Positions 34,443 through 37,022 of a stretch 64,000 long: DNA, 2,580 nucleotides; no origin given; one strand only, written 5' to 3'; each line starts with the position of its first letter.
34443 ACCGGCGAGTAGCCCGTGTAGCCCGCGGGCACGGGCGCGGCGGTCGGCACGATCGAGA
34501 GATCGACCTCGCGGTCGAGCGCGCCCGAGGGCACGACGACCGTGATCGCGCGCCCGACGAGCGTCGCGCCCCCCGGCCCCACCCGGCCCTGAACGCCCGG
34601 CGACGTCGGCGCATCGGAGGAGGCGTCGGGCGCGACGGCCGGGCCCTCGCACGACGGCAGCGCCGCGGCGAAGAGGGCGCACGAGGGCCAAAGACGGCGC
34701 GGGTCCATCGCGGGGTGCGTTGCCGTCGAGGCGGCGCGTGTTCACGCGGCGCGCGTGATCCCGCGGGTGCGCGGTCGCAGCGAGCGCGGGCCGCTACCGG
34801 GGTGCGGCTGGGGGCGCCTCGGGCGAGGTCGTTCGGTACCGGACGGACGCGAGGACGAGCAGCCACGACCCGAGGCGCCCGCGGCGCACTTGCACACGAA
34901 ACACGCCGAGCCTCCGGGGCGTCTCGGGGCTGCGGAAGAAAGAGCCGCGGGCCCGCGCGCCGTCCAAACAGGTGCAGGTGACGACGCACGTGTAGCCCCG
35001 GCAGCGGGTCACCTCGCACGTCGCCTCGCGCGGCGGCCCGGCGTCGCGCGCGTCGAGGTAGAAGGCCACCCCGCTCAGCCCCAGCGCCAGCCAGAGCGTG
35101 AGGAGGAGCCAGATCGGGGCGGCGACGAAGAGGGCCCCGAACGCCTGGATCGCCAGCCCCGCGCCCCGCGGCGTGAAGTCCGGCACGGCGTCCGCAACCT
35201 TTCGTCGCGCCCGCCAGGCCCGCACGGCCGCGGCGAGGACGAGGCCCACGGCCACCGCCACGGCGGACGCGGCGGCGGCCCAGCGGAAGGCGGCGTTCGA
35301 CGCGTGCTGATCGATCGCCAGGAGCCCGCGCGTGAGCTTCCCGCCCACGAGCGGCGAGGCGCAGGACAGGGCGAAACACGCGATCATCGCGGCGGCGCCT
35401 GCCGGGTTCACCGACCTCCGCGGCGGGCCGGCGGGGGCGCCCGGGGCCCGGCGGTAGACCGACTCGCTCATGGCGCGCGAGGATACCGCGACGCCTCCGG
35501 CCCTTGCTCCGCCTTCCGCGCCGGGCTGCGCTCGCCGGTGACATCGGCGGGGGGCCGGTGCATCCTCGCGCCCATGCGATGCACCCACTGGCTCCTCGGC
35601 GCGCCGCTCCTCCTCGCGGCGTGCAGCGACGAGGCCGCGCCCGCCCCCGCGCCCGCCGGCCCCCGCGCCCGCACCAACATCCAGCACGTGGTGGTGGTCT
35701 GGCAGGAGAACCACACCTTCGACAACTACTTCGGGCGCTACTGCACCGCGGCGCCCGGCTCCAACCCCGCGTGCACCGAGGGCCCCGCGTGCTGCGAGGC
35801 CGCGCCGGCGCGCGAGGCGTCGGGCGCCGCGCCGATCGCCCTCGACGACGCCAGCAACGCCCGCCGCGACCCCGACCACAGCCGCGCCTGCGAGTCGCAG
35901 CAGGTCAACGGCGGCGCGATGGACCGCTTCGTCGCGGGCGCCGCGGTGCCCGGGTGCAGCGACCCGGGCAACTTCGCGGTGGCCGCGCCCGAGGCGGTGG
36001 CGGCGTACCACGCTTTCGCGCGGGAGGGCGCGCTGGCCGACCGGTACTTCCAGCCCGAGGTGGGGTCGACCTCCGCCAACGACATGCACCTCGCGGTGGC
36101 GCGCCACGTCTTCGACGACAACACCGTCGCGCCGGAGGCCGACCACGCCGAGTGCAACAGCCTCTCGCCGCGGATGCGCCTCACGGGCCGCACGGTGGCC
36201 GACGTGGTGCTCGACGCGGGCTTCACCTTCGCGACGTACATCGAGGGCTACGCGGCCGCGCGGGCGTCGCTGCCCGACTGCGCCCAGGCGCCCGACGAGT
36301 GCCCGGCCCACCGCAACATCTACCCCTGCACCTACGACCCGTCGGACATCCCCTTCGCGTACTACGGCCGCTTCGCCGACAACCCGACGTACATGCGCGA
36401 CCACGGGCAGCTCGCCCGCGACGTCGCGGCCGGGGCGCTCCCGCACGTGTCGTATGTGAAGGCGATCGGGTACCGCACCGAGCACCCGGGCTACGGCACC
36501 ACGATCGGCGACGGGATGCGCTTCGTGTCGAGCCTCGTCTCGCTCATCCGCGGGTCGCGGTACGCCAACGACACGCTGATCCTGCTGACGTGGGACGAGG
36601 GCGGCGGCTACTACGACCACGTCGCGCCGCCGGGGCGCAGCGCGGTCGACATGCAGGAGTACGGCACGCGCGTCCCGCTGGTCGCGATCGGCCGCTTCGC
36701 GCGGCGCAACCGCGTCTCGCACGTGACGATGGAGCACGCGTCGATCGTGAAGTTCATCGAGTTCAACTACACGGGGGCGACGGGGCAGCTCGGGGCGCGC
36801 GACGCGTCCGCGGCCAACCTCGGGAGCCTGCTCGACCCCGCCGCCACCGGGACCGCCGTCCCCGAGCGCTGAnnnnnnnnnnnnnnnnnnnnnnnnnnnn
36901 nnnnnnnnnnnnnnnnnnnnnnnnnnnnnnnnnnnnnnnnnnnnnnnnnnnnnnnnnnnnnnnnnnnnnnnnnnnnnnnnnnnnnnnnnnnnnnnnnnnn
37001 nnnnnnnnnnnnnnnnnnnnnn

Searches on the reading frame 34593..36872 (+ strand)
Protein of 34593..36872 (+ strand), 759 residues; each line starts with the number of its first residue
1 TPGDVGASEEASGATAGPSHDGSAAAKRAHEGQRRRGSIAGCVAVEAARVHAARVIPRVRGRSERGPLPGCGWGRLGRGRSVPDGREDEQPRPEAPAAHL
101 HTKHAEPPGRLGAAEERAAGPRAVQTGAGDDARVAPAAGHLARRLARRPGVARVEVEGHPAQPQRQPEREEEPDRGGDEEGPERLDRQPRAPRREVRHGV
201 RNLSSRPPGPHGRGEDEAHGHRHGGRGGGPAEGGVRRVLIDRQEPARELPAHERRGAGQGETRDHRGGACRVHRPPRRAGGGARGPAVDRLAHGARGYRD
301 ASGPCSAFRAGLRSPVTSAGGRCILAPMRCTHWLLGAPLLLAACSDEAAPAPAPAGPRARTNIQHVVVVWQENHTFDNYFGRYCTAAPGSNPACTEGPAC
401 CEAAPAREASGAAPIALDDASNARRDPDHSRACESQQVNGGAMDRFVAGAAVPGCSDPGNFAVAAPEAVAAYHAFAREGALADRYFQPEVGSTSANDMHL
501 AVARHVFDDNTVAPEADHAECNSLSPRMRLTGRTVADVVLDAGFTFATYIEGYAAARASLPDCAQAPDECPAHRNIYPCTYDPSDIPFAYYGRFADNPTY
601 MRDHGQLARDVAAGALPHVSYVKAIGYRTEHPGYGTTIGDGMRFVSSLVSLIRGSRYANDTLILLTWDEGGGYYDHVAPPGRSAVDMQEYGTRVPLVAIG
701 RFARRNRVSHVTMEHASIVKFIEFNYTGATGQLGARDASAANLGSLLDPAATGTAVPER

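Call 49: search_protein_families(library=pfam, proteins=[window:34593-36872:+], max_evalue=0.001)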
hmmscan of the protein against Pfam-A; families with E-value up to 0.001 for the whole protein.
window:34593-36872:+ (759 aa): 1 family
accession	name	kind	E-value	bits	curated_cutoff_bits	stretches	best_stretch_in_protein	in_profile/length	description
PF04185.19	Phosphoesterase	-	7.4e-55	187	23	1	363-726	1-353/356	Phosphoesterase family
